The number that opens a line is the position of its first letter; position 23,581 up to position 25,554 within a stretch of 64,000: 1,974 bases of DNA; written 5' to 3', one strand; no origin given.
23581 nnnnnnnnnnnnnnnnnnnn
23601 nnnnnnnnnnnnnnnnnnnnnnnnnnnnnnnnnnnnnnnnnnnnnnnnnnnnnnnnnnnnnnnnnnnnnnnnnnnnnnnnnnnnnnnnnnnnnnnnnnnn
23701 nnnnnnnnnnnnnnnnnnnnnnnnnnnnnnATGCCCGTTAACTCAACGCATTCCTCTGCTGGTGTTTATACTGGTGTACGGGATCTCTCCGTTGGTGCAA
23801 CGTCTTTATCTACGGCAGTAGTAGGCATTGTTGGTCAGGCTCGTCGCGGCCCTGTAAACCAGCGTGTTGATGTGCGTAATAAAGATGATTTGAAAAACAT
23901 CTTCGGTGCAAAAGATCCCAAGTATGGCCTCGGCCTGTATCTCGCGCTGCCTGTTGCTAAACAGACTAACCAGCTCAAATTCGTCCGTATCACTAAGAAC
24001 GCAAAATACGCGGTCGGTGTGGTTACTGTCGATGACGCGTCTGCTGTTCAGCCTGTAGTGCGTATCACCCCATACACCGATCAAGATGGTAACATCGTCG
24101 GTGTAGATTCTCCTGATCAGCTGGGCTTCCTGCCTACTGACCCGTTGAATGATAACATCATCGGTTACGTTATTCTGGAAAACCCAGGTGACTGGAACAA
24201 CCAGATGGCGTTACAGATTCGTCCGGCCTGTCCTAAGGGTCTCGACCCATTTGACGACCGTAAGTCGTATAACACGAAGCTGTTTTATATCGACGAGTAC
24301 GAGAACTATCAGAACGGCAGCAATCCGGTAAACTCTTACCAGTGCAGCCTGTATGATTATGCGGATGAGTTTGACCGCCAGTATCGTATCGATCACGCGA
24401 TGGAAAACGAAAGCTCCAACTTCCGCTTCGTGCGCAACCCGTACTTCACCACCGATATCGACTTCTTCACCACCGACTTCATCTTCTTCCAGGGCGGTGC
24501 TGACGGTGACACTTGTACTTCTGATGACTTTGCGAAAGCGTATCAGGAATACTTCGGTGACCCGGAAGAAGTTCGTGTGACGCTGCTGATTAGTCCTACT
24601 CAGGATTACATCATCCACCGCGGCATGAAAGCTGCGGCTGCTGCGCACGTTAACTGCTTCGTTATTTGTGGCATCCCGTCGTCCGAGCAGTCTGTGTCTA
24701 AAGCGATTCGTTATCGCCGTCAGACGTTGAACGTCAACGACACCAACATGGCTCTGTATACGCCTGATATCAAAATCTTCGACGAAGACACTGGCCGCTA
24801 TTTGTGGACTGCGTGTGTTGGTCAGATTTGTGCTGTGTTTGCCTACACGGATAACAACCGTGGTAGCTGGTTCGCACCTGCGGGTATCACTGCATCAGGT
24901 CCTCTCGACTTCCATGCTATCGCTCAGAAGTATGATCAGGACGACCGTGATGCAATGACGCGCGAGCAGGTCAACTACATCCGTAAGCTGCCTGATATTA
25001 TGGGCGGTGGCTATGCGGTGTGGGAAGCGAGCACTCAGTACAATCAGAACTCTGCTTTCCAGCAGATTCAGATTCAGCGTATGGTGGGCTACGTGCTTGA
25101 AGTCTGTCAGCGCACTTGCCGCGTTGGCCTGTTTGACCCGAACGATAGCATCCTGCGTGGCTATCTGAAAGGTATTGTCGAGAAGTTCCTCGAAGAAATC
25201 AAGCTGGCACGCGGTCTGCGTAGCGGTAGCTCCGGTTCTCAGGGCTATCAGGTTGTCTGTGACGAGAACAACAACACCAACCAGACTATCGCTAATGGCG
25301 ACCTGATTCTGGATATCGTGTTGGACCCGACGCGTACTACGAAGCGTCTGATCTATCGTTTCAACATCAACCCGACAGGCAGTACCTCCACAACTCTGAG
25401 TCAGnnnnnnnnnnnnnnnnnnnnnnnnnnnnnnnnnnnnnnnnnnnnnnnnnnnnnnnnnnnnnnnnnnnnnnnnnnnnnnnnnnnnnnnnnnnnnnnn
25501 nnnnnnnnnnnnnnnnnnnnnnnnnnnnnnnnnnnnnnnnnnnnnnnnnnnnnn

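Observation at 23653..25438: A second tail-sheath paralog in its own insulated, late-motif-driven unit, 28 kb away from the real sheath-tube pair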

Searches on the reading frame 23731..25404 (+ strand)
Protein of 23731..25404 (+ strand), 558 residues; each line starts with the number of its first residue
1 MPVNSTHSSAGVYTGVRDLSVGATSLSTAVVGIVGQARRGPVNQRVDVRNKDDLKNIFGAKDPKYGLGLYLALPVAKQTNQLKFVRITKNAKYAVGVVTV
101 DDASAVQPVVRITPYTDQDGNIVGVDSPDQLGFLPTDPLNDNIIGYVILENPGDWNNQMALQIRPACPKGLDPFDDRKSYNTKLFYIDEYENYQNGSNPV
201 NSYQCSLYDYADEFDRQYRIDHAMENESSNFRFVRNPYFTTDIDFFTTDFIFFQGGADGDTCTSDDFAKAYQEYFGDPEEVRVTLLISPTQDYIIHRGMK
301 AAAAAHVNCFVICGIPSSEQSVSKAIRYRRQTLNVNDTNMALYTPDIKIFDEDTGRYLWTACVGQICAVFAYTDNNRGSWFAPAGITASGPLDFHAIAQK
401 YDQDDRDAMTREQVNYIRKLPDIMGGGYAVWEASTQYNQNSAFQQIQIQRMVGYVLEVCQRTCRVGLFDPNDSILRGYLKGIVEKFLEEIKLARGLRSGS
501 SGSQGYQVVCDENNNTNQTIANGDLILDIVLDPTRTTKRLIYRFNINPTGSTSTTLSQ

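Call 8: search_protein_families(library=pfam, proteins=[window:23731-25404:+], max_evalue=0.01)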
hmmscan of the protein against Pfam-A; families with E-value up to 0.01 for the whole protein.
window:23731-25404:+ (558 aa): 2 families
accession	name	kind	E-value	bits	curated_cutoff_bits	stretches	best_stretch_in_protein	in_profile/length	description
PF04984.19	Phage_sheath_1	-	2.7e-07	31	31.4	1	279-433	16-165/168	Phage tail sheath protein subtilisin-like domain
PF22671.1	Gp18_domIII_N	-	0.0011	19.7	27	1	29-63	2-38/58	Tail sheath protein Gp18 domain III N-terminal region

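Call 9: search_protein_families(library=phrogs, proteins=[window:23731-25404:+], max_evalue=0.001)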
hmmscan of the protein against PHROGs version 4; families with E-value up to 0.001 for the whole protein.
window:23731-25404:+ (558 aa): 6 families
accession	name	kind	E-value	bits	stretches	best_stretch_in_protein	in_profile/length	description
phrog_23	-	tail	2.2e-67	228.9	1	5-553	21-469/496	tail sheath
phrog_17610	-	tail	9.5e-29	100.8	1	304-551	872-1111/1135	tail sheath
phrog_10581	-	tail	6.9e-20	71.9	1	369-538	732-901/915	tail sheath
phrog_279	-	tail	4.4e-06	26.7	1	11-140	16-127/489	tail sheath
phrog_34521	-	tail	4.9e-06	25.7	1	401-551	812-955/962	tail sheath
phrog_15814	-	unknown function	0.00012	21.2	0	22-69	21-68/738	-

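Call 26: search_solved_structures(query=window:23731-25404:+, max_evalue=1, show_alignments=1)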
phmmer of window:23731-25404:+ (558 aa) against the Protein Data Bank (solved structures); distinct sequences matched with E-value up to 1: 23.
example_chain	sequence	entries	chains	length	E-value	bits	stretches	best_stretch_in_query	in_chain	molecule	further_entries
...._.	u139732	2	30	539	9.5e-20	73.8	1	318-544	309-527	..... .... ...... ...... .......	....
8bky_A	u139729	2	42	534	3.1e-19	72.1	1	318-544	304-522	Phage tail sheath protein | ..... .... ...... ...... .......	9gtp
9ezm_A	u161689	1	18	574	1.2e-18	70.1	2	335-545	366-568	Phage tail sheath protein FI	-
9mkb_1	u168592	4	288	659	5e-15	58.2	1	328-551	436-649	gp18, tail sheath protein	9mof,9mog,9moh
9x3p_A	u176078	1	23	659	1.3e-14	56.8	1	261-551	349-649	Tail sheath protein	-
3j2m_U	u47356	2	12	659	2.5e-14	55.9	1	328-551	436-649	Tail sheath protein Gp18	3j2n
9ev2_S1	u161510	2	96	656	1.4e-11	46.9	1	259-551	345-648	Tail sheath protein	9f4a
9qgl_4A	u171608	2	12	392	4.3e-10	42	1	342-529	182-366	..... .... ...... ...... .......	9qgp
6j0n_V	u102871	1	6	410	1.4e-09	40.3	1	363-530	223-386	Pvc4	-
7b5h_AO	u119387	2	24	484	4e-09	38.8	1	368-545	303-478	All3325 protein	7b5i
6j0n_t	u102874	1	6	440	6.1e-09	38.1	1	361-545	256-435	Pvc3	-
9qgl_3A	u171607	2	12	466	2.5e-08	36.1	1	366-545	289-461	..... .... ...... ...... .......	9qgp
7adz_2A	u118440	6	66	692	2.8e-07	32.6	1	366-545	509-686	Putative phage tail sheath protein FI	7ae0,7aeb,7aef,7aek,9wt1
9r9h_T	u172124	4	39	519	5.3e-07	31.7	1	366-531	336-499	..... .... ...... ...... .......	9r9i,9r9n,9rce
6rao_D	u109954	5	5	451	1.2e-06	30.6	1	365-545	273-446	Afp3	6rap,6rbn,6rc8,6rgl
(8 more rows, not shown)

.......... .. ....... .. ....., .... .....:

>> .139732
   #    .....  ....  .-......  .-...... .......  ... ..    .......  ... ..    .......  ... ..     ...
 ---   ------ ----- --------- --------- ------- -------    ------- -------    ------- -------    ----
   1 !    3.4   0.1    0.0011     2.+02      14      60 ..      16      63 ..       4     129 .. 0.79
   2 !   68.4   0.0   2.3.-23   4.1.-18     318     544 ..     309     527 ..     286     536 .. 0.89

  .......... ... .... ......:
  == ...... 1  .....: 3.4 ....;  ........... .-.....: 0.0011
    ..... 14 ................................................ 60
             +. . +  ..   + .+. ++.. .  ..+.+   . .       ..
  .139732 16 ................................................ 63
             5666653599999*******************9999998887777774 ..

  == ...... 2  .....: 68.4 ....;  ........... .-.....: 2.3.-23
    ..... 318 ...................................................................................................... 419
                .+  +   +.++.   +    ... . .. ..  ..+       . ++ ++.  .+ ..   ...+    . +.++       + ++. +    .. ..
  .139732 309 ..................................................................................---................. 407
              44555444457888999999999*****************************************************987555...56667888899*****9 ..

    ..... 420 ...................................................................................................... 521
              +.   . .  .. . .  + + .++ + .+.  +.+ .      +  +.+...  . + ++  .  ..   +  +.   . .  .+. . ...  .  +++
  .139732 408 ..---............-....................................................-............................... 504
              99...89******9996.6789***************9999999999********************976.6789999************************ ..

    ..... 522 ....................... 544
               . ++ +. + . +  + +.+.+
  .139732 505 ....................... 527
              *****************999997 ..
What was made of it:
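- On Phage tail sheath protein (T4 gp18-like; PHROG 23; Pfam PF04984/PF17482): PDB sheath chains E 1e-19 to 1e-14 (call 26).
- Closest known: Afp2/3/4 and Pvc2/3/4 sheath paralogs of extracellular contractile injection systems. Same: The proteins are detectable homologs (E 1e-9 to 1e-4, call 26).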

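Call 28: search_dna_similar(query=window:23731-25404:+, collection=phages, mode=protein, max_rows=60, rows=spread, max_evalue=1e-10)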
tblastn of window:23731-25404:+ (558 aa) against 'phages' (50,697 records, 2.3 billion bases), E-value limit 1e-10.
Records with a match: 1238; places in all: 1303; records where one place covers at least 80% of the query: 68.
Best place of each record, by identity: >=99% 3; 95-99% 11; 90-95% 20; 80-90% 12; 60-80% 13; <60% 1179.
By first word of the organism name: Escherichia 475; Synechococcus 203; Shigella 75; Vibrio 63; Erwinia 53; Campylobacter 48; Cyanophage 48; Enterobacteria 37; Aeromonas 30; Yersinia 26; and 37 more.
By host as written in the record: - 244; Escherichia coli 200; Erwinia amylovora 43; Synechococcus 34; Synechococcus sp. 32; Escherichia coli B 24; Escherichia coli O157:H7 22; Shigella sp. 21; and 268 more.
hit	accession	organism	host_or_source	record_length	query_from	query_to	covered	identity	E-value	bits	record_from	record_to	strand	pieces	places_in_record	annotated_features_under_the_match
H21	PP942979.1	Erwinia phage phB78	Erwinia amylovora Ea102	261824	1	558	100%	100.0%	0e+0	1089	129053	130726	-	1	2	putative tail sheath protein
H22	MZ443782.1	Erwinia phage pEa_SNUABM_16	Erwinia amylovora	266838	1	548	98%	92.7%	0e+0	1003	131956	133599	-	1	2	hypothetical protein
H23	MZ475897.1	Erwinia phage pEa_SNUABM_21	Erwinia amylovora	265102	1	548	98%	84.9%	0e+0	927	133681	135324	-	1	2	hypothetical protein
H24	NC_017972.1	Pseudomonas phage Lu11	Pseudomonas putida var. Manila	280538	8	552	98%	31.4%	3e-63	230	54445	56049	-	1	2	tail sheath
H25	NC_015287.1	Synechococcus phage S-SSM7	Synechococcus sp. WH8109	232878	255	550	53%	27.3%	3e-13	79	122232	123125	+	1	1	gp18: tail sheath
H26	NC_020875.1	Synechococcus phage S-SSM4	Synechococcus sp. WH8018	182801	255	558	54%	24.8%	4e-16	89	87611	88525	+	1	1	tail sheath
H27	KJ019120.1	Synechococcus phage ACG-2014d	-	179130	256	557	54%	24.9%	4e-16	88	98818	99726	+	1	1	tail sheath monomer protein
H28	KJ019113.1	Synechococcus phage ACG-2014d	-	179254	256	557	54%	24.9%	4e-16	88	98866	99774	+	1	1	tail sheath monomer protein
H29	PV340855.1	Synechococcus phage Sf-FR1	Synechococcus sp. WH8102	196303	255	550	53%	24.8%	1e-15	87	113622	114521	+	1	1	tail sheath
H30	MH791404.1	Aeromonas phage Assk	Aeromonas salmonicida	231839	255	545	52%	24.6%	3e-13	79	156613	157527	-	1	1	tail sheath protein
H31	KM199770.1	Rhizobium phage vB_RleM_P10VF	Rhizobium leguminosarum biovar viciae ...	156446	255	550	53%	24.0%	6e-13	78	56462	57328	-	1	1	putative tail sheath protein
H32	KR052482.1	Sinorhizobium phage phiN3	Sinorhizobium meliloti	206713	255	544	52%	24.1%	2e-14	83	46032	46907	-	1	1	tail sheath monomer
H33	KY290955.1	Aeromonas phage 65.2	Aeromonas salmonicida HER1110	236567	255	551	53%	22.9%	1e-12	77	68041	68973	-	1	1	tail sheath monomer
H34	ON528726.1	Shigella phage ESh16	Shigella sp.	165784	262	551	52%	23.1%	5e-14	82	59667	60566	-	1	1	tail sheath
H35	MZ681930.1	Enterobacteria phage phiC600P9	Escherichia coli C600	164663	262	551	52%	23.1%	5e-14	81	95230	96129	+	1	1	tail sheath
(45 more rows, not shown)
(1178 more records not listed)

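Call 33: find_homologous_proteins(query=window:23731-25404:+, max_evalue=1e-20)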
Query window:23731-25404:+ (558 aa): 167 proteins with E <= 1e-20 among 8000 candidates; the best 120 are listed.
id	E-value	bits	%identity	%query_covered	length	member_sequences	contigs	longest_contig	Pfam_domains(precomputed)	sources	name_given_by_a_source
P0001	0.0e+0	1253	97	100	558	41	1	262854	PF04984.20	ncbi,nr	ncbi:hypothetical protein [Erwinia phage vB_Ea_2910A]|nr:hypothetical protein [Erwinia phage vB_Ea_2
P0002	0.0e+0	1142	87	98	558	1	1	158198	-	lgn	-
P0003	0.0e+0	1138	87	100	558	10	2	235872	PF04984.20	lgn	-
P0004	0.0e+0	1126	87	100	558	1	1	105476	PF04984.20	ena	-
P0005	0.0e+0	1105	85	100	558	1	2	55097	PF04984.20,PF17482.8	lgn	-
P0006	0.0e+0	1104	85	98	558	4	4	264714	PF04984.20,PF17482.8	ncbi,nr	ncbi:hypothetical protein pEaSNUABM14_00165 [Erwinia phage pEa_SNUABM_14]|nr:tail sheath protein [Er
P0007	0.0e+0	1092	84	98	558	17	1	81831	PF04984.20,PF17482.8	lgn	-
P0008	0.0e+0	1068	83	100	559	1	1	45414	PF04984.20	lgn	-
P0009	0.0e+0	1048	81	98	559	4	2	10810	PF04984.20,PF17482.8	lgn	-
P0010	0.0e+0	1022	77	100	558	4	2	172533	PF04984.20,PF17482.8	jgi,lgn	-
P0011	2.0e-276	936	73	100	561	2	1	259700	PF04984.20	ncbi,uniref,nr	ncbi:putative tail sheath protein [Erwinia phage vB_EamM_Yoloswag]|uniref:Putative tail sheath prote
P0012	2.3e-265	899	68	100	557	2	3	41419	-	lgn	-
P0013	2.1e-263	893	69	100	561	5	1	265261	PF04984.20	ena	-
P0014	8.7e-263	891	68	100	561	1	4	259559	-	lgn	-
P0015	1.0e-260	884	66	99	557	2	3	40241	-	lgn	-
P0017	7.6e-251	852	67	100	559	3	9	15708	PF04984.20,PF17482.8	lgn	-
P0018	2.1e-249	847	66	100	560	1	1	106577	PF04984.20,PF17482.8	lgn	-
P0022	2.2e-235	801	63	100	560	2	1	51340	PF04984.20,PF17482.8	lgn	-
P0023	1.1e-227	775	61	100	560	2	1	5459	PF17482.8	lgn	-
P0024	8.0e-226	769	60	99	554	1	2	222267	PF04984.20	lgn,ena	-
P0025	2.2e-222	758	59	99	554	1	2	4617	PF04984.20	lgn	-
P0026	4.4e-220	750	59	99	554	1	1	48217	PF04984.20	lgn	-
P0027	2.2e-216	738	67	84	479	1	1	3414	PF04984.20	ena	-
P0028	8.5e-203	693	56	99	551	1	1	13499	PF04984.20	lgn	-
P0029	7.2e-200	683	55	99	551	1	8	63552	PF04984.20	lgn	-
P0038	3.0e-118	414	40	99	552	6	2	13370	PF17482.8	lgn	-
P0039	1.4e-106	375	38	99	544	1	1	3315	PF04984.20,PF17482.8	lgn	-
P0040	1.7e-101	359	37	99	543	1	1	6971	PF04984.20,PF17482.8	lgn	-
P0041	2.7e-89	318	33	99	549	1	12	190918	PF04984.20,PF17482.8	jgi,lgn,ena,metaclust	metaclust:\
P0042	5.4e-83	297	34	98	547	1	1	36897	PF04984.20,PF17482.8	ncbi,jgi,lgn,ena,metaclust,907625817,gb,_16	metaclust:\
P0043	1.1e-80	290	33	98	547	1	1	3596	PF04984.20,PF17482.8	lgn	-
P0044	1.6e-79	286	33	97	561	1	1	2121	PF04984.20,PF17482.8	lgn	-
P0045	2.8e-74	269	32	98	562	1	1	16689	PF04984.20,PF17482.8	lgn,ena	-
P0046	3.7e-72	262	33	98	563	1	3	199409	PF04984.20,PF22671.2,PF17482.8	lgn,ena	-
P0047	7.8e-72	261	34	97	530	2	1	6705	PF04984.20,PF17482.8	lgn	-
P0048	3.3e-71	259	34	99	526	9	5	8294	PF04984.20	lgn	-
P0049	3.9e-71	258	34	99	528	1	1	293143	PF04984.20,PF17482.8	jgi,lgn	jgi:phage tail sheath protein FI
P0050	4.2e-71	258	34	99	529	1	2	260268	PF04984.20,PF17482.8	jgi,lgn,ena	-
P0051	3.2e-70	255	32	97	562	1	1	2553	PF04984.20,PF17482.8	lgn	-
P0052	7.9e-70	254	32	97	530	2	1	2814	PF04984.20,PF17482.8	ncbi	-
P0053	7.0e-65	238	34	96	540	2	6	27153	PF04984.20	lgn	-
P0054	2.0e-64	236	32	98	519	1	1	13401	PF04984.20,PF17482.8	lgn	-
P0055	3.4e-63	232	31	99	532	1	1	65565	PF04984.20,PF17482.8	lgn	-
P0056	1.4e-62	230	30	98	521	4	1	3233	PF04984.20,PF17482.8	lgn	-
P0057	2.4e-59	219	32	99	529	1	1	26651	PF04984.20,PF17482.8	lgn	-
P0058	4.4e-58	215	31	98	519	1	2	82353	PF04984.20,PF17482.8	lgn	-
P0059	3.4e-57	212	31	99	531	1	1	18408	PF04984.20,PF17482.8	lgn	-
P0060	9.9e-57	211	31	99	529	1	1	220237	PF04984.20,PF17482.8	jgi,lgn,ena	-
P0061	2.6e-56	209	30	99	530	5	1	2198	PF04984.20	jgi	-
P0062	3.5e-56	209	30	98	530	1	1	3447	PF04984.20,PF17482.8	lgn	-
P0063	5.2e-55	205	29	98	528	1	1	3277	PF04984.20,PF17482.8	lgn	-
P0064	2.9e-54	203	29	98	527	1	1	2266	PF04984.20,PF17482.8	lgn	-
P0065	4.0e-54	202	29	97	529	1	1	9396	PF04984.20,PF17482.8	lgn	-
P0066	6.9e-51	192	31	98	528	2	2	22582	PF04984.20,PF17482.8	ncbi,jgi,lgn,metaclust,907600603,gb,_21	metaclust:\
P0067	5.7e-50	189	29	97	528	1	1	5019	PF04984.20,PF17482.8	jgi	-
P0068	4.2e-46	176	30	66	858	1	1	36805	PF04984.20,PF17482.8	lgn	-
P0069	2.0e-43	167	29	66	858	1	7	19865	PF04984.20,PF17482.8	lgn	-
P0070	1.0e-38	151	30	64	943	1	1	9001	PF04984.20,PF17482.8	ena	-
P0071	1.2e-30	125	28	39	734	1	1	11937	PF17482.8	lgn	-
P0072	3.2e-28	117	25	58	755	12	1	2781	PF04984.20,PF17482.8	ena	-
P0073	3.2e-27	113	26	59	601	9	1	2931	PF04984.20,PF17482.8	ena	-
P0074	6.3e-27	112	28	51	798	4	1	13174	PF04984.20,PF17482.8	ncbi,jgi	jgi:hypothetical protein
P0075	2.1e-26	111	27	56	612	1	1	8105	PF04984.20,PF17482.8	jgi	jgi:hypothetical protein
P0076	2.2e-26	111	26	49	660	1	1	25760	PF04984.20,PF17482.8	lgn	-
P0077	2.8e-26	110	25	52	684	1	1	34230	PF17482.8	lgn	-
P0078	3.7e-26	110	23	53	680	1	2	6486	PF17482.8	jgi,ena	jgi:phage tail sheath protein FI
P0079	4.4e-26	110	28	39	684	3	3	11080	PF22671.2,PF17482.8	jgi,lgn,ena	-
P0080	8.9e-26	109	26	39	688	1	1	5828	PF17482.8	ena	-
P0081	9.2e-26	109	25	56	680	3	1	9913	PF04984.20,PF17482.8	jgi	-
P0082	1.7e-25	108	31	46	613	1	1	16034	PF04984.20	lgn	-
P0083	3.0e-25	107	24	56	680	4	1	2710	PF17482.8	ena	-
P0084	3.4e-25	107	28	39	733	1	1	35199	PF04984.20,PF17482.8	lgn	-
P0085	3.5e-25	107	29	53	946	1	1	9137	PF17482.8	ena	-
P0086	4.5e-25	106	24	45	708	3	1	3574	PF17482.8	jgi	jgi:phage tail sheath protein FI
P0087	4.6e-25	106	24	53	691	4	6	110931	PF22671.2,PF17482.8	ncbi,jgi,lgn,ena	jgi:phage tail sheath protein FI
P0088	4.9e-25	106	27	49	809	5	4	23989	PF04984.20,PF17482.8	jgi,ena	-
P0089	5.2e-25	106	24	53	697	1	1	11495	PF22671.2,PF17482.8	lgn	-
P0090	6.0e-25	106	25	56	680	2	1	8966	PF17482.8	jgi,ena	jgi:phage tail sheath protein FI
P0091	6.3e-25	106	27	49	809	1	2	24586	PF04984.20,PF17482.8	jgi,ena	-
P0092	6.4e-25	106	24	53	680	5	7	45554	PF17482.8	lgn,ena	-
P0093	7.7e-25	106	25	49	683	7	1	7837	PF04984.20,PF22671.2,PF17482.8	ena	-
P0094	8.5e-25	105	24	45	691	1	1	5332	PF22671.2,PF17482.8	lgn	-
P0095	8.9e-25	105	27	38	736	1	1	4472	PF17482.8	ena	-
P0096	9.7e-25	105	24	52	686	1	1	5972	PF17482.8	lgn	-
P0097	1.0e-24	105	23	53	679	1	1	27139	PF17482.8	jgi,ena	jgi:phage tail sheath protein FI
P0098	1.1e-24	105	25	49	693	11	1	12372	PF17482.8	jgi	jgi:phage tail sheath protein FI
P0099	1.5e-24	105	27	49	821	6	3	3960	PF04984.20,PF17482.8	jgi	-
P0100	1.6e-24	105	28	39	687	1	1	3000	PF17482.8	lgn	-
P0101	1.6e-24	105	27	39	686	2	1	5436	PF17482.8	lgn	-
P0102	1.7e-24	104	28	49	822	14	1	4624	PF04984.20,PF17482.8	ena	-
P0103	2.0e-24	104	25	52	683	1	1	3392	PF22671.2,PF17482.8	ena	-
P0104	2.1e-24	104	27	49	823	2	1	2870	PF04984.20,PF17482.8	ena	-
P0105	2.3e-24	104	26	39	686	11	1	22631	PF22671.2,PF17482.8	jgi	-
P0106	2.6e-24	104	27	49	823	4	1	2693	PF04984.20,PF17482.8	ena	-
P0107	2.6e-24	104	25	52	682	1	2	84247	PF04984.20,PF17482.8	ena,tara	tara:strand:- start:15753 stop:17801 length:2049 start_codon:yes stop_codon:yes gene_type:complete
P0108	3.3e-24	103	26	65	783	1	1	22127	PF04984.20,PF17482.8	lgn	-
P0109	3.9e-24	103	23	49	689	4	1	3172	PF04984.20,PF17482.8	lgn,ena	-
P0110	4.4e-24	103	23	56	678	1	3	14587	PF17482.8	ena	-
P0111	4.5e-24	103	24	52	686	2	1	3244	PF17482.8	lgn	-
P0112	7.7e-24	102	28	39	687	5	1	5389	PF22671.2,PF17482.8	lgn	-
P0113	8.6e-24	102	26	39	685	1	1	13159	PF17482.8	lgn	-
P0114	1.0e-23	102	28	50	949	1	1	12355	PF04984.20,PF17482.8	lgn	-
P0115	1.1e-23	102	28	39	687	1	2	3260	PF22671.2,PF17482.8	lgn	-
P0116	1.2e-23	102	24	56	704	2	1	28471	PF04984.20,PF17482.8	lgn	-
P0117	1.4e-23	101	28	45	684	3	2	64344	PF17482.8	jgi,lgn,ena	-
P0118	1.6e-23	101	28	50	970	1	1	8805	PF04984.20,PF17482.8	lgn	-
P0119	1.8e-23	101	24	39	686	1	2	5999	PF04984.20,PF17482.8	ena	-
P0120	1.9e-23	101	24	56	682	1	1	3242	PF17482.8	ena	-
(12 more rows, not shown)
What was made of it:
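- On Phage tail sheath protein (T4 gp18-like; PHROG 23; Pfam PF04984/PF17482): Close orthologs carry PF04984 and PF17482 (call 33).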
